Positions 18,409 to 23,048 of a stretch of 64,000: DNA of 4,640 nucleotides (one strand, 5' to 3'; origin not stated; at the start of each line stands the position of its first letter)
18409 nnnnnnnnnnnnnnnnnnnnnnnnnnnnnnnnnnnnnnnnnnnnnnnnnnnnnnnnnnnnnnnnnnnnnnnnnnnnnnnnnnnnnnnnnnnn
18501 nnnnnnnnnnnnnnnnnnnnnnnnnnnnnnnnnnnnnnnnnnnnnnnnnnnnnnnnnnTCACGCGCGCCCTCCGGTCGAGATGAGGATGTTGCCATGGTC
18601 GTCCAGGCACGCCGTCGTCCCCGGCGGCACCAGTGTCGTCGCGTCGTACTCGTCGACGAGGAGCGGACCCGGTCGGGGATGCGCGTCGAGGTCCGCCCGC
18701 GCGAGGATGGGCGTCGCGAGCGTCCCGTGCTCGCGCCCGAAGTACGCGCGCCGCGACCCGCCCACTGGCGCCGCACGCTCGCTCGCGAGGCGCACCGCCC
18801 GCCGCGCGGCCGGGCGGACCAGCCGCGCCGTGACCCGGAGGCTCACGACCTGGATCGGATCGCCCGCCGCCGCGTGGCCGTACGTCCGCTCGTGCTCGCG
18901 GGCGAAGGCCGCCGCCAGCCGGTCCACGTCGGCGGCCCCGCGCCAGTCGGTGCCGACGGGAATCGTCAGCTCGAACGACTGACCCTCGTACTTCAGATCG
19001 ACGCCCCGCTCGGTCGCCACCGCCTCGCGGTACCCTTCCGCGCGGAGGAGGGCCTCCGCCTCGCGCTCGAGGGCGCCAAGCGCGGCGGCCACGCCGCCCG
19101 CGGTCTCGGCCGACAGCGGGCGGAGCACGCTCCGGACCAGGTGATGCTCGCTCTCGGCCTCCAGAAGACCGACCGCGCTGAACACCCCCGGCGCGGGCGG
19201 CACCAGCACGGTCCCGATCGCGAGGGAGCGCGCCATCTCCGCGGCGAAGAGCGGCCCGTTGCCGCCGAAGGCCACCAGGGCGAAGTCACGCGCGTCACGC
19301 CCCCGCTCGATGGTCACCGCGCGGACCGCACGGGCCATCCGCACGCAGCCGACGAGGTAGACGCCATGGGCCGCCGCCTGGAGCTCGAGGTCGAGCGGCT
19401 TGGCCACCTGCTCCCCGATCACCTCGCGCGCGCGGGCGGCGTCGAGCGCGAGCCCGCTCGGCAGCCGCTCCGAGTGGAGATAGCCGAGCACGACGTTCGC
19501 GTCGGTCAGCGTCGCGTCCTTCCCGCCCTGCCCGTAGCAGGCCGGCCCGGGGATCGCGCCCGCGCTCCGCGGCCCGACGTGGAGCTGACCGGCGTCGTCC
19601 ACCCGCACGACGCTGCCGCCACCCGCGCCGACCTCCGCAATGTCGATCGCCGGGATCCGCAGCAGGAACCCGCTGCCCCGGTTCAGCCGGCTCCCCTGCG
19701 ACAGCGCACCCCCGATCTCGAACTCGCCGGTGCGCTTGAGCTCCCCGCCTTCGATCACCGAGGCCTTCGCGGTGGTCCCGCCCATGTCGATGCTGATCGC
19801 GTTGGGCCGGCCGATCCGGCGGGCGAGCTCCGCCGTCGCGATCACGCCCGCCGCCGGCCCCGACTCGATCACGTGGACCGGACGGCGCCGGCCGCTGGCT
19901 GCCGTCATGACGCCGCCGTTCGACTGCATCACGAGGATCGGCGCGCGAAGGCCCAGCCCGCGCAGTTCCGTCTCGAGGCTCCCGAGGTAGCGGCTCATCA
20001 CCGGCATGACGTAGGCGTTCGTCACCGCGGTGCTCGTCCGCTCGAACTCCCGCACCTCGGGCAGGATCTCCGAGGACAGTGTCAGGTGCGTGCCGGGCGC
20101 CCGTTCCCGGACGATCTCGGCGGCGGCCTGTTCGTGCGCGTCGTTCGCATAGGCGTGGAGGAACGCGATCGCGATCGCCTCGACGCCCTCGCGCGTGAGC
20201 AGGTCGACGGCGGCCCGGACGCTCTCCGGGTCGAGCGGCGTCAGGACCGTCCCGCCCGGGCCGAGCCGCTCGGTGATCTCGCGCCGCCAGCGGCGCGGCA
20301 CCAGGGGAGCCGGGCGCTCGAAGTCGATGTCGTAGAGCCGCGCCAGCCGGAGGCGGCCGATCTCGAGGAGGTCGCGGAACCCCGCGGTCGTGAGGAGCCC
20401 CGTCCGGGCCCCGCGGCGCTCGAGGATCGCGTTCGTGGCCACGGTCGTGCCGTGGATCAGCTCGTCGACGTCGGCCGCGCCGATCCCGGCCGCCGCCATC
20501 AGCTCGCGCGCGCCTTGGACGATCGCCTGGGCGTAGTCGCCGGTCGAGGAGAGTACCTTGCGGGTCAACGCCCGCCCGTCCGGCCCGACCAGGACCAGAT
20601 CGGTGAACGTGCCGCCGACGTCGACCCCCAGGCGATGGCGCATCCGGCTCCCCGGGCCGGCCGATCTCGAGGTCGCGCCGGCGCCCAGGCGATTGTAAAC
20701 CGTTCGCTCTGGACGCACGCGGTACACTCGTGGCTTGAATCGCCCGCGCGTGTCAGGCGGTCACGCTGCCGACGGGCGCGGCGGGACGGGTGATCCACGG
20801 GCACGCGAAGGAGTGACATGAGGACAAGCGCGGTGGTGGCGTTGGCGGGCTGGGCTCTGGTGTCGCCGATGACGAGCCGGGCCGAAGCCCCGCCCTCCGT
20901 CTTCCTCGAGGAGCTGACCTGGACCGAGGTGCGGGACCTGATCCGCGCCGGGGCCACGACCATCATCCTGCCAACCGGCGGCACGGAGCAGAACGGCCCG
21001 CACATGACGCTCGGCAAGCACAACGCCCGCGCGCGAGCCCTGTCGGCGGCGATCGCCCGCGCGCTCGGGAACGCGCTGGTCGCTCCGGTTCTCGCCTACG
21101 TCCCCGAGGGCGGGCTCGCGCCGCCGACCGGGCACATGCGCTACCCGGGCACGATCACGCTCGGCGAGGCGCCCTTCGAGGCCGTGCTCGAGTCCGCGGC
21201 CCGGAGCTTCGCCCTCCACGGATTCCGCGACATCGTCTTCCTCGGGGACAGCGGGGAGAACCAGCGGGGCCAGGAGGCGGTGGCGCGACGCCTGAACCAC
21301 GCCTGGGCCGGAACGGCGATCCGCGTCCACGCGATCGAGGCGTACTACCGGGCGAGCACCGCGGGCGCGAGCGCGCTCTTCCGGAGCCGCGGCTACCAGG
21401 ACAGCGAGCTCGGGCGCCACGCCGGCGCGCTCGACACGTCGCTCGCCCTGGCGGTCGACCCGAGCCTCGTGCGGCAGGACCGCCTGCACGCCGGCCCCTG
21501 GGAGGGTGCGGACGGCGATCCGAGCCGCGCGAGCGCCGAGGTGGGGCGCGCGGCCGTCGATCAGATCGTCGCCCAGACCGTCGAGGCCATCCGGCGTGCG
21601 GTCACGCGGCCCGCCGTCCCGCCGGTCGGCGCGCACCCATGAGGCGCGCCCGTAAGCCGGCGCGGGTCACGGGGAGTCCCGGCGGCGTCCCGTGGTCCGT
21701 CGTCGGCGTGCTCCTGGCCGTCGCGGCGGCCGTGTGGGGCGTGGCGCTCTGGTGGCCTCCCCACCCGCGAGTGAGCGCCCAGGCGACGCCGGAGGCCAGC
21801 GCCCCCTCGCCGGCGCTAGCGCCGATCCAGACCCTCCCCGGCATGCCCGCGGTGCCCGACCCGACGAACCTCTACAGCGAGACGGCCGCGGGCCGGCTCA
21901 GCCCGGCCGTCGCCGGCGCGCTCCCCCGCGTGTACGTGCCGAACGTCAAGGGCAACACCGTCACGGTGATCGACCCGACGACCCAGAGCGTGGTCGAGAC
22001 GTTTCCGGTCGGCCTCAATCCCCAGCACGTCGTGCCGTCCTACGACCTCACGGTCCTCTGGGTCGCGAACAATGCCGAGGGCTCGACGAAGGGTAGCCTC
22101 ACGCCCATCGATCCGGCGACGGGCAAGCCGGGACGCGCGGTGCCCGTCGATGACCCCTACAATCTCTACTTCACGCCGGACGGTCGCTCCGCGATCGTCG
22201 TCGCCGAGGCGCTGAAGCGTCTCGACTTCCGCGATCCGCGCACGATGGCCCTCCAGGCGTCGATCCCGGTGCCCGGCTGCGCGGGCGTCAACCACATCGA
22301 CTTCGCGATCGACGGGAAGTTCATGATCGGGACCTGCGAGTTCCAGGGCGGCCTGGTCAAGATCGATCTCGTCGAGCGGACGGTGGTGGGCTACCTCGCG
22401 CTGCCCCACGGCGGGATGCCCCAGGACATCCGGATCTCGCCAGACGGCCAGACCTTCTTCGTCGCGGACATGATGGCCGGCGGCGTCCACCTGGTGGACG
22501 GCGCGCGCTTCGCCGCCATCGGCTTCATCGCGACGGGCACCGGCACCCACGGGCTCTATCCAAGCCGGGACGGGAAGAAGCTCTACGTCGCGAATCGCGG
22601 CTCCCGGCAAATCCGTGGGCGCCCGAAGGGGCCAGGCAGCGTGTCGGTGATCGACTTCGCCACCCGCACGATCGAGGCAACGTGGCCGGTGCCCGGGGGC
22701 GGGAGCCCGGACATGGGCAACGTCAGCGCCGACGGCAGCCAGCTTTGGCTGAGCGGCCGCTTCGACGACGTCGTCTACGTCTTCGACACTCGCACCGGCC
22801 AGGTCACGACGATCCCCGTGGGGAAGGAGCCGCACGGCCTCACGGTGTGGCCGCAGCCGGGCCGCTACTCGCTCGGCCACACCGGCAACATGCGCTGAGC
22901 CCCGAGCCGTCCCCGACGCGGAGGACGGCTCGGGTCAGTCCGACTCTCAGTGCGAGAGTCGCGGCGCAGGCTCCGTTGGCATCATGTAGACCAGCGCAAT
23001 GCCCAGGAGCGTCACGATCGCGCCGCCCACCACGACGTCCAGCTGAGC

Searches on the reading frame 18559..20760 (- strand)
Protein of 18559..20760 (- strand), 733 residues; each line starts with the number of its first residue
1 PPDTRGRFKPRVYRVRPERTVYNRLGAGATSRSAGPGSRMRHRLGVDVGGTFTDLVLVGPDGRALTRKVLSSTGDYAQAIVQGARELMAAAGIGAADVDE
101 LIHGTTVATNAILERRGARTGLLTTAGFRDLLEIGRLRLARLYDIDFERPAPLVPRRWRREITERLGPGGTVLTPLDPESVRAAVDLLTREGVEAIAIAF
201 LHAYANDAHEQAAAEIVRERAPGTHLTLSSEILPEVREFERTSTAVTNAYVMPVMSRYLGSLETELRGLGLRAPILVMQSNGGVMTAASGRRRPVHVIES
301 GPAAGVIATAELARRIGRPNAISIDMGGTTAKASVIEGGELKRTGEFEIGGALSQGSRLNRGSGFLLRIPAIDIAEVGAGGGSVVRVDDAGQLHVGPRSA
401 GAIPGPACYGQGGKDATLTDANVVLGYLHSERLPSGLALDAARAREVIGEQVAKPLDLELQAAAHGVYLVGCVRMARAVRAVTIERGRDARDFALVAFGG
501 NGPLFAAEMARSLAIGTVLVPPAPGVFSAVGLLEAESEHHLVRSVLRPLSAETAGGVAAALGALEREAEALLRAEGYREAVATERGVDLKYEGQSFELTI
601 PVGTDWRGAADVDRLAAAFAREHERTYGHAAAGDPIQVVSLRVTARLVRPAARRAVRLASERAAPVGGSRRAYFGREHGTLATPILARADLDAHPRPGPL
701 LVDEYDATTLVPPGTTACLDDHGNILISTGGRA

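Call 19: search_protein_families(library=pfam, proteins=[window:18559-20760:-], max_evalue=0.001)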
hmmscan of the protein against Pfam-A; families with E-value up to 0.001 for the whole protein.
window:18559-20760:- (733 aa): 4 families
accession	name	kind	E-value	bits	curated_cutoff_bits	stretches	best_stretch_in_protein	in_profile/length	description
PF01968.24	Hydantoinase_A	-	1.4e-86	290.8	22.9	1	241-538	1-288/291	Hydantoinase/oxoprolinase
PF05378.19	Hydant_A_N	-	3.9e-51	173.7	25.2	1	43-219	1-174/176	Hydantoinase/oxoprolinase N-terminal region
PF19278.4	Hydant_A_C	-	9.2e-08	32.1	21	1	556-722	13-185/193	Hydantoinase/oxoprolinase C-terminal domain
PF01869.26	BcrAD_BadFG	-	0.00072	19.6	31.5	0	44-106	1-70/271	BadF/BadG/BcrA/BcrD ATPase family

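Call 49: search_protein_families(library=ncbifam, proteins=[window:18559-20727:-], max_evalue=0.00001)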
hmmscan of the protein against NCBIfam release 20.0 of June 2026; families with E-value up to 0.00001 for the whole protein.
window:18559-20727:- (722 aa): 3 families
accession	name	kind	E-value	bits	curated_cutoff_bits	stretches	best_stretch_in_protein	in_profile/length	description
NF050156.1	CapLactmsAlpCapA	equivalog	5e-151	504.3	1000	1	31-716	1-685/689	caprolactamase subunit alpha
NF042975.2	AcphenoCarb_ApcC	equivalog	2.3e-70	237.7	1500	1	33-713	11-706/733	acetophenone carboxylase subunit gamma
NF042960.1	AcphenoCarb_ApcA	equivalog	4.1e-64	217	1250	1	166-716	120-655/658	acetophenone carboxylase subunit alpha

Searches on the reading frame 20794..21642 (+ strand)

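Call 19: search_protein_families(library=pfam, proteins=[window:20794-21642:+], max_evalue=0.001)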
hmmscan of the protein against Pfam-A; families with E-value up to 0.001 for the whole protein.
window:20794-21642:+ (282 aa): 1 family
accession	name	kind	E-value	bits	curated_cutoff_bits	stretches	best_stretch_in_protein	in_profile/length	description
PF02633.19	Creatininase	-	2.9e-42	145.2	31.3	1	39-266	1-238/238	Creatinine amidohydrolase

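Call 49: search_protein_families(library=ncbifam, proteins=[window:20818-21642:+], max_evalue=0.00001)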
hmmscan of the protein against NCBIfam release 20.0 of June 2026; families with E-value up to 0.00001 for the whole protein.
window:20818-21642:+ (274 aa): 3 families
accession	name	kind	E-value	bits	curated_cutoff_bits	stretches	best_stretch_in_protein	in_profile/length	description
TIGR04448.1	creatininase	equivalog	1.4e-27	96.9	235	1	32-224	1-190/246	creatininase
TIGR03964.1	mycofact_creat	equivalog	2.6e-20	73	172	1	31-226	2-165/228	mycofactocin biosynthesis peptidyl-dipeptidase MftE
NF041098.2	diketo_inos_hlase_IolN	equivalog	2.9e-12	46.3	245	1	25-224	4-191/307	3-dehydro-scyllo-inosose hydrolase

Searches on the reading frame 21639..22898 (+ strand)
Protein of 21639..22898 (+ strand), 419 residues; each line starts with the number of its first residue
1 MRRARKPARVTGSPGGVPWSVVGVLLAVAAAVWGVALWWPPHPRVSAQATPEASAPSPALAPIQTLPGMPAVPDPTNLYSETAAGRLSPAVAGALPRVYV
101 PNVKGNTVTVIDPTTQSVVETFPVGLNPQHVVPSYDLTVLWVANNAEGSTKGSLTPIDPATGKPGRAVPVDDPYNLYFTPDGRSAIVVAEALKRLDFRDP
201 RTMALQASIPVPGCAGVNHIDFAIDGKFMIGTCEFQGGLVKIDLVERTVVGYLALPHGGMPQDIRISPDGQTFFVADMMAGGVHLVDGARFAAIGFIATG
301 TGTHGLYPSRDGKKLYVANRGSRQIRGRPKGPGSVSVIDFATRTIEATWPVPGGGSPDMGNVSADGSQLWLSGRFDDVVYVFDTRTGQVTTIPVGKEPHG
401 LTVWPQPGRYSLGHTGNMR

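Call 49: search_protein_families(library=ncbifam, proteins=[window:21639-22898:+], max_evalue=0.00001)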
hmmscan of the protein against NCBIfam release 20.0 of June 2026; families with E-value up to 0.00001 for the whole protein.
window:21639-22898:+ (419 aa): 8 families
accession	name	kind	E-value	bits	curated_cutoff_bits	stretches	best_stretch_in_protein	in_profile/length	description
TIGR03866.1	PQQ_ABC_repeats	subfamily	6.4e-24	84.6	287.3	2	97-323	54-281/310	PQQ-dependent catabolism-associated beta-propeller protein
TIGR02276.1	beta_rpt_yvtn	repeat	8.1e-22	76.9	27.85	1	97-132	5-40/42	beta-propeller repeat protein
NF052460.1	L-NosZ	equivalog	1.2e-19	70.2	700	1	179-322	51-195/480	clade III lactonase-type nitrous-oxide reductase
NF052340.1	hydrazine_beta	equivalog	1.4e-13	50.6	560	0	261-390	35-155/372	hydrazine synthase subunit beta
NF052342.1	hydrazine_BC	exception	2.1e-08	32.8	1250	0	98-234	95-235/690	hydrazine synthase subunit beta-gamma fusion subunit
TIGR03907.1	QH_beta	equivalog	1.4e-07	30.9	223.2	0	240-320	14-100/338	quinohemoprotein amine dehydrogenase subunit beta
NF038117.1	choice_anch_I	subfamily_domain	5.9e-06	25.4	300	0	307-344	101-139/458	choice-of-anchor I family protein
NF052280.1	7_blade_YncE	equivalog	7.4e-06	25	400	0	97-150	270-323/338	7-bladed beta-propeller protein YncE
